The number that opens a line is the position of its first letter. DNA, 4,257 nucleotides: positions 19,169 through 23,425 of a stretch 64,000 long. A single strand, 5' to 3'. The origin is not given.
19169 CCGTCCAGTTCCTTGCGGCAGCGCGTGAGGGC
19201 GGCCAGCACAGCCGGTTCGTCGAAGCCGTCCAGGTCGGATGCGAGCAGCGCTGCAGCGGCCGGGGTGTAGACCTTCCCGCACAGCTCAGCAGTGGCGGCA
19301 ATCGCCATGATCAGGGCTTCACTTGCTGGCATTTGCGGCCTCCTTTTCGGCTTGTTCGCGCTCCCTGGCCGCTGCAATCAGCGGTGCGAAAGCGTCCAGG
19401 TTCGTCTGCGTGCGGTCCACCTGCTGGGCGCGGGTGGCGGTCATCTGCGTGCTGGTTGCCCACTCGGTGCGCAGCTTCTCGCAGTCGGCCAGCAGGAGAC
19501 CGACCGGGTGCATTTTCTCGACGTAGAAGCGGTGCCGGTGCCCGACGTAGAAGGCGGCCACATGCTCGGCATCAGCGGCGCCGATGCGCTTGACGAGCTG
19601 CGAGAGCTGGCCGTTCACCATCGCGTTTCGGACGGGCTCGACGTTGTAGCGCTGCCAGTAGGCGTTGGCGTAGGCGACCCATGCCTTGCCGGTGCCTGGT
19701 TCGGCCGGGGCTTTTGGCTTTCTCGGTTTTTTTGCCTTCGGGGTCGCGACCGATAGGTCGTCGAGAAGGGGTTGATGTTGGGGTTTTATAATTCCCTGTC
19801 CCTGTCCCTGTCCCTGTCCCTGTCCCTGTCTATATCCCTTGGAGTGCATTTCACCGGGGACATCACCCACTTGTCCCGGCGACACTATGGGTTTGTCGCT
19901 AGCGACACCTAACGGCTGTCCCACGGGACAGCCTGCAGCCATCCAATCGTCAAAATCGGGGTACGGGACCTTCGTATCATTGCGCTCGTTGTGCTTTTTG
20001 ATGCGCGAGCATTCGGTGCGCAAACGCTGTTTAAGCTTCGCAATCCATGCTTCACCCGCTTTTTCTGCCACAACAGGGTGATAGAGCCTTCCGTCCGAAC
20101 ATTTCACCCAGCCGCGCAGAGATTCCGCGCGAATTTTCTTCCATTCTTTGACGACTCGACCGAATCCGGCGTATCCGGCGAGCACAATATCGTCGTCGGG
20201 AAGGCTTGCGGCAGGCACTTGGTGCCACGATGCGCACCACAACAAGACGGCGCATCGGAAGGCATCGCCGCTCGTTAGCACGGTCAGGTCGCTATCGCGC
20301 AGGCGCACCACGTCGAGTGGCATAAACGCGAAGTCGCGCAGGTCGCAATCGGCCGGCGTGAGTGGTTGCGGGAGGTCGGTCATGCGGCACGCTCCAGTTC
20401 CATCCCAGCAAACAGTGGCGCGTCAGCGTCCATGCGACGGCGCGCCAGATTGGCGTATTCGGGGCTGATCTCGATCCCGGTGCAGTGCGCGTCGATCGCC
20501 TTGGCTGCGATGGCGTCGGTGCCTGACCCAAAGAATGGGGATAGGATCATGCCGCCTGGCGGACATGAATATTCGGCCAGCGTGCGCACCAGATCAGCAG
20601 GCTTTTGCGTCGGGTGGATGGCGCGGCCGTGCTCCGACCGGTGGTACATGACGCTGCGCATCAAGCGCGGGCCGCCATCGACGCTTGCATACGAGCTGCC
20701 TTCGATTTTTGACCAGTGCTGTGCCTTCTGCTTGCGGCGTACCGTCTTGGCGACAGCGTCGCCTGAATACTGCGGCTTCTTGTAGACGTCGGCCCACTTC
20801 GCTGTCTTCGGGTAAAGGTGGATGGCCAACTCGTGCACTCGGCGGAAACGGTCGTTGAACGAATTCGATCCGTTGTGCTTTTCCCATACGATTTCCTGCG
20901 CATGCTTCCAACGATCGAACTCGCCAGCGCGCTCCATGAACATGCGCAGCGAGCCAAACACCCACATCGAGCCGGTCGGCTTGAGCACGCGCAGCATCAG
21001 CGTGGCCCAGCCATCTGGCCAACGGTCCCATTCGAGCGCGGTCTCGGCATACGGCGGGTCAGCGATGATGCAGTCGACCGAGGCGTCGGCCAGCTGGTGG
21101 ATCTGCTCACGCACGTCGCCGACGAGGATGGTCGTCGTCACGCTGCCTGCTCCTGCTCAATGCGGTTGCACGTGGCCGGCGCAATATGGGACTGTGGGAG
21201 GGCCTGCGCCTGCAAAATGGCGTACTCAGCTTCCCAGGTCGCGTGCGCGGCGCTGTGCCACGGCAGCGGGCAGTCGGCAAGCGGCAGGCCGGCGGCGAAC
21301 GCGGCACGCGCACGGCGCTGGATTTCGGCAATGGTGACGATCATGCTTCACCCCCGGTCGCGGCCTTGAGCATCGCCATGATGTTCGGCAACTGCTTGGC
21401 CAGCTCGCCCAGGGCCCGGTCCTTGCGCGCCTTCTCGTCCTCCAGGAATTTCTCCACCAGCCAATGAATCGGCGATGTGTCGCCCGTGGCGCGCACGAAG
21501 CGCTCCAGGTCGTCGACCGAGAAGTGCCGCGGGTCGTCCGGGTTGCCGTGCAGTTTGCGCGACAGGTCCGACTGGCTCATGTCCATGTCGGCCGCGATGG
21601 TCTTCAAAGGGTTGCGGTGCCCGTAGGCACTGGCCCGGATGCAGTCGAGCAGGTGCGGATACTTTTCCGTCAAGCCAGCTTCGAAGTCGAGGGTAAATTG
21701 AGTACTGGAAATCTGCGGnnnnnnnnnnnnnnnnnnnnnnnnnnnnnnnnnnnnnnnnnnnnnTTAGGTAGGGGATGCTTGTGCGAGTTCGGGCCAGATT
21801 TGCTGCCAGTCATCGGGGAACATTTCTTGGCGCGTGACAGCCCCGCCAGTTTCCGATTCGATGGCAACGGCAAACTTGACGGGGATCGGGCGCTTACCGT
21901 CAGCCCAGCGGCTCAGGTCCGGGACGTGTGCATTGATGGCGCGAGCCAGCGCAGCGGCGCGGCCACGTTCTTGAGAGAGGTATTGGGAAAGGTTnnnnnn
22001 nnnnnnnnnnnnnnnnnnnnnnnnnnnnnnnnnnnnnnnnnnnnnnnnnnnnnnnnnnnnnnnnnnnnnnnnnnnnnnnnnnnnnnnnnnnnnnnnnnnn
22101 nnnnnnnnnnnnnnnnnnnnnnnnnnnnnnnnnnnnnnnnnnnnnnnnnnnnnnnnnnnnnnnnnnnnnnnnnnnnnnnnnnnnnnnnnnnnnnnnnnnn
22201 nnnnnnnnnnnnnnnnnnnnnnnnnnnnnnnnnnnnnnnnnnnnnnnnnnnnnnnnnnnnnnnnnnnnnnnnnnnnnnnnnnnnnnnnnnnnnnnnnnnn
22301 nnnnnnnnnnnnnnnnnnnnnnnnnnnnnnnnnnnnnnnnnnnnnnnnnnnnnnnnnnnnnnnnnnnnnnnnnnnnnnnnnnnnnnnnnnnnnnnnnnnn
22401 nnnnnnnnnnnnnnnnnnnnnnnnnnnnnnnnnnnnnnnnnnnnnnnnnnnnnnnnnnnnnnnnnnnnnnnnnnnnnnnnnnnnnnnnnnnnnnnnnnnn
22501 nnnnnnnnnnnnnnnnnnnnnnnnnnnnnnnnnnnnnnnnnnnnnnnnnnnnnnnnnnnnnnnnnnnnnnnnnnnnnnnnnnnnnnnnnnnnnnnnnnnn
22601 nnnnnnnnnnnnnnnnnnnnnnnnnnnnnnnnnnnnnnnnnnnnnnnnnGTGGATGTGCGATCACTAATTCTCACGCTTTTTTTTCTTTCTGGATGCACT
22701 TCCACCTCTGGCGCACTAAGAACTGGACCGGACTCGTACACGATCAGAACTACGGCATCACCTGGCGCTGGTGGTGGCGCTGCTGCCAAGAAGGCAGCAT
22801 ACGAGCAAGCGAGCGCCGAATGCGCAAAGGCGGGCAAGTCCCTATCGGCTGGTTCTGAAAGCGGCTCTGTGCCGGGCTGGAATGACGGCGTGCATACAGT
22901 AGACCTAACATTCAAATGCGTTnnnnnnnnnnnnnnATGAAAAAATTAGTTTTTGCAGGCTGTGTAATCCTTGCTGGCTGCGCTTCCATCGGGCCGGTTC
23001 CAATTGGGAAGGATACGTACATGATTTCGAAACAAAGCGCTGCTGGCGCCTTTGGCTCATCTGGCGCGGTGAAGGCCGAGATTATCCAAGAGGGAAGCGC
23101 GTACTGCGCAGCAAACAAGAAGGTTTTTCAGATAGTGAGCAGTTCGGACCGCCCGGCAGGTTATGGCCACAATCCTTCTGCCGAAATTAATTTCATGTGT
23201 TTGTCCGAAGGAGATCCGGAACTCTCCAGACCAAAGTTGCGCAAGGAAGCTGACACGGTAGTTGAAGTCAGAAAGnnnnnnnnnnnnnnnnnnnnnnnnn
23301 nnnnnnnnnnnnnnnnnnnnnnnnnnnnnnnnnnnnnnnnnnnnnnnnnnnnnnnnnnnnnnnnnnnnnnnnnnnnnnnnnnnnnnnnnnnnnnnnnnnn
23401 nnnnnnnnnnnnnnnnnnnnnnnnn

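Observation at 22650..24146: Lipoprotein cassette slot bounded by conserved junctions that carry different cargo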

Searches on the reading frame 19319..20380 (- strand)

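Call 95: search_protein_families(library=pfam, proteins=[window:19319-20380:-], max_evalue=0.001)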
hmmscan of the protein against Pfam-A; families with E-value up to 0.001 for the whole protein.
window:19319-20380:- (353 aa): 1 family
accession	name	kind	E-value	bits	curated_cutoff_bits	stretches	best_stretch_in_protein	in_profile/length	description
PF07120.17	DUF1376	-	4.9e-08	33.7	30.1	1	19-107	2-84/86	Protein of unknown function (DUF1376)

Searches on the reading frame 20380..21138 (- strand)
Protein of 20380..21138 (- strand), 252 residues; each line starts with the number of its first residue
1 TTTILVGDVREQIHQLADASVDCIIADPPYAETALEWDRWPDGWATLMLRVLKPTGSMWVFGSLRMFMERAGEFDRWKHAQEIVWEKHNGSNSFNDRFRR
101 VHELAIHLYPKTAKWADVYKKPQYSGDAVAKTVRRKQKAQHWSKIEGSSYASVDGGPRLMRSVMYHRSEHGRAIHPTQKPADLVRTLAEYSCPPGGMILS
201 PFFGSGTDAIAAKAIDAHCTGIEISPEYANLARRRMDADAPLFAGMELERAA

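Call 95: search_protein_families(library=pfam, proteins=[window:20380-21138:-], max_evalue=0.001)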
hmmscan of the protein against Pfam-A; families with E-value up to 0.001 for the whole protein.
window:20380-21138:- (252 aa): 3 families
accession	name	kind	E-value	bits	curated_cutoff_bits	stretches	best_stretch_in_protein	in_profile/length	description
PF01555.25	N6_N4_Mtase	-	2.5e-35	122.9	26.7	1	21-233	1-220/221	DNA methylase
PF01170.24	UPF0020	-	0.00022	21.5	22.3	0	13-33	115-134/197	RMKL-like, methyltransferase domain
PF13649.12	Methyltransf_25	-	0.0008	20.5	27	0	204-239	7-44/97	Methyltransferase domain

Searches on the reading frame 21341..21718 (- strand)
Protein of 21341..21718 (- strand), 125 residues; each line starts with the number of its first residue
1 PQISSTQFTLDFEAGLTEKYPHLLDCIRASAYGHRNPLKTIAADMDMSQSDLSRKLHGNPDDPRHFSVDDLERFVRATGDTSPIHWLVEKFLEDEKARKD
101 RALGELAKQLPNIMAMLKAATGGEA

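Call 95: search_protein_families(library=pfam, proteins=[window:21341-21718:-], max_evalue=0.001)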
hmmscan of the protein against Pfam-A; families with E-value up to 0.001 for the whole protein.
window:21341-21718:- (125 aa): 1 family
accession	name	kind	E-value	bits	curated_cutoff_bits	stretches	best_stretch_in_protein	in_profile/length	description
PF06892.16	Phage_CP76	-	5.1e-09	36.6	26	1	22-90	2-69/146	Phage regulatory protein CII (CP76)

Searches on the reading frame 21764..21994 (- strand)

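Call 7: search_protein_families(library=pfam, proteins=[window:21764-21994:-], max_evalue=0.1)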
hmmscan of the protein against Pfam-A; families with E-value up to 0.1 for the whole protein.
window:21764-21994:- (76 aa): 2 families
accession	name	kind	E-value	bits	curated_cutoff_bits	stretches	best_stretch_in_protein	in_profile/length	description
PF15943.11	YdaS_toxin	-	2.8e-12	46.7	30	1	10-66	8-65/65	Bacterial toxin YdaS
PF14549.12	P22_Cro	-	0.0022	18.2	30.2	1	11-57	10-53/60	DNA-binding transcriptional regulator Cro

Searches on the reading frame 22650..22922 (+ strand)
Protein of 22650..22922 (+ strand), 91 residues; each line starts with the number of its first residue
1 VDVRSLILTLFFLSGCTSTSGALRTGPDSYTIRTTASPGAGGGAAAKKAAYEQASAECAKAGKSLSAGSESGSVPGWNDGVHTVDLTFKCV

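Call 7: search_protein_families(library=pfam, proteins=[window:22656-22922:+], max_evalue=0.1)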
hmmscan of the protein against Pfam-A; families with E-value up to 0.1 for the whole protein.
window:22656-22922:+ (89 aa): 0 families

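Call 22: search_protein_families(library=phrogs, proteins=[window:22656-22922:+], max_evalue=0.01)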
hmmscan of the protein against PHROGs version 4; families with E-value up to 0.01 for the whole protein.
window:22656-22922:+ (89 aa): 0 families

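Call 23: search_protein_families(library=ncbifam, proteins=[window:22656-22922:+], max_evalue=0.1)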
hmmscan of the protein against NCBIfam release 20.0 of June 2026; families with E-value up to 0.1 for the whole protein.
window:22656-22922:+ (89 aa): 0 families

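Call 24: search_protein_families(library=padloc, proteins=[window:22656-22922:+], max_evalue=0.1)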
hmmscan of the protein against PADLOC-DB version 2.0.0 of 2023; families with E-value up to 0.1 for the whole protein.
window:22656-22922:+ (89 aa): 0 families

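Call 69: list_cluster_members(proteins=[P0056, P0001, P0031, P0033, window:22650-22922:+])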
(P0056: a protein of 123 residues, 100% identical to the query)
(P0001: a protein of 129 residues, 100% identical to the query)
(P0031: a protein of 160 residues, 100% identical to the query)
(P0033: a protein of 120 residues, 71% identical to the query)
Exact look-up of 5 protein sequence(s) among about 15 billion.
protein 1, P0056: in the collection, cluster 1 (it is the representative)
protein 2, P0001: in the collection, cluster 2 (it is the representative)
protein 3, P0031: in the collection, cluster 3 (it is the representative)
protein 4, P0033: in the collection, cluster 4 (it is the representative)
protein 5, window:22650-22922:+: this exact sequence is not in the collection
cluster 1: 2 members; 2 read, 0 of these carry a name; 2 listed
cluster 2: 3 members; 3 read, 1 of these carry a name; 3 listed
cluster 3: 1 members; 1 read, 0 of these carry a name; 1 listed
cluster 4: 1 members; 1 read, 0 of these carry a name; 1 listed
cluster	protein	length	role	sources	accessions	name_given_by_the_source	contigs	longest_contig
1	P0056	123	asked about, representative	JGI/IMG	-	-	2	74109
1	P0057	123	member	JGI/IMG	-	-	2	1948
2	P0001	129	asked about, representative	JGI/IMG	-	-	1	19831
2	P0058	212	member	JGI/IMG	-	hypothetical protein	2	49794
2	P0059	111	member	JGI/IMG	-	-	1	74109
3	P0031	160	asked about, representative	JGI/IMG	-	-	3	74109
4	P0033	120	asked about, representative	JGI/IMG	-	-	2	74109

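Call 77: search_protein_representatives(protein=window:22656-22922:+)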
Query: 89 residues. Proteins with E-value up to 0.001 (for the whole library): 224; up to 1e-10: 17; up to 1e-30: 0. The best 150 are listed.
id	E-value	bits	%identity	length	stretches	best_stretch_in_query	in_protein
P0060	2.8e-22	94.8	51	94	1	4-89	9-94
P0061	3.0e-19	85.2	44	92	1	2-88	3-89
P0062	2.7e-16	75.8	47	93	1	3-88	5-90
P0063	6.5e-16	74.5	47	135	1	6-88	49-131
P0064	7.2e-15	71.2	46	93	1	4-88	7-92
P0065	7.7e-15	71.1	43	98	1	8-89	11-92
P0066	8.5e-15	71.0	44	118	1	3-89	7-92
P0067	1.4e-14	70.3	41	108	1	8-89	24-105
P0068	4.5e-14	68.7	39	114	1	3-89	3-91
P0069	1.0e-13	67.5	40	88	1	1-89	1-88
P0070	1.8e-13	66.7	49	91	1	10-89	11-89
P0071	4.0e-13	65.6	41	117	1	7-89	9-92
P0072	1.7e-12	63.7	53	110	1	24-89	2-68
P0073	5.9e-12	61.9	43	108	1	1-88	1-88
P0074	1.2e-11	60.9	41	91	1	4-88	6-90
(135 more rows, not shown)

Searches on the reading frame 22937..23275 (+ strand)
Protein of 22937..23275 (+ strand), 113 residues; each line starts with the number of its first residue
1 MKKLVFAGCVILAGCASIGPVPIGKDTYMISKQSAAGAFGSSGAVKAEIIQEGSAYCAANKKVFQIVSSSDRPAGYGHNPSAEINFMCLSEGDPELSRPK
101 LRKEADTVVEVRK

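Call 7: search_protein_families(library=pfam, proteins=[window:22937-23275:+], max_evalue=0.1)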
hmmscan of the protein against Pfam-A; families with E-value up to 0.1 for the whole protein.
window:22937-23275:+ (113 aa): 0 families

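Call 22: search_protein_families(library=phrogs, proteins=[window:22937-23275:+], max_evalue=0.01)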
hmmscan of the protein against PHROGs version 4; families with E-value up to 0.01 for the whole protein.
window:22937-23275:+ (113 aa): 1 family
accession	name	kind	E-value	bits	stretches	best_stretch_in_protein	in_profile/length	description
phrog_1119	-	moron, auxiliary metabolic gene and host takeover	0.0042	18.5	1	1-34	1-36/78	Cor superinfection exclusion protein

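Call 23: search_protein_families(library=ncbifam, proteins=[window:22937-23275:+], max_evalue=0.1)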
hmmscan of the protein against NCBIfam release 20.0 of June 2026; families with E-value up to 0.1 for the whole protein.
window:22937-23275:+ (113 aa): 1 family
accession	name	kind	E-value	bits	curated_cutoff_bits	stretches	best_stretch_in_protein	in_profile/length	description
NF046038.1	NGK_0946_fam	subfamily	0.076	13.5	45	0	1-32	1-33/102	NGK_0946 family protein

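Call 24: search_protein_families(library=padloc, proteins=[window:22937-23275:+], max_evalue=0.1)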
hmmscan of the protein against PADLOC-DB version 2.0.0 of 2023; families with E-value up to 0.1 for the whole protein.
window:22937-23275:+ (113 aa): 0 families

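Call 26: find_related_loci(query=window:22937-23275:+, collection=viral_contigs, flank=4000)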
Query window:22937-23275:+ (113 aa) in viral_contigs; peptide patterns used: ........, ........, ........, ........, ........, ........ (x = any residue, [..] = any of these).
7 stretches matched a pattern; 1 encode a relative of the query (tblastn E <= 1e-3); 1 distinct loci.
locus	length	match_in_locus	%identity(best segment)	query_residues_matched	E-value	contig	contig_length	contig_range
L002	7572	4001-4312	38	7-113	6e-21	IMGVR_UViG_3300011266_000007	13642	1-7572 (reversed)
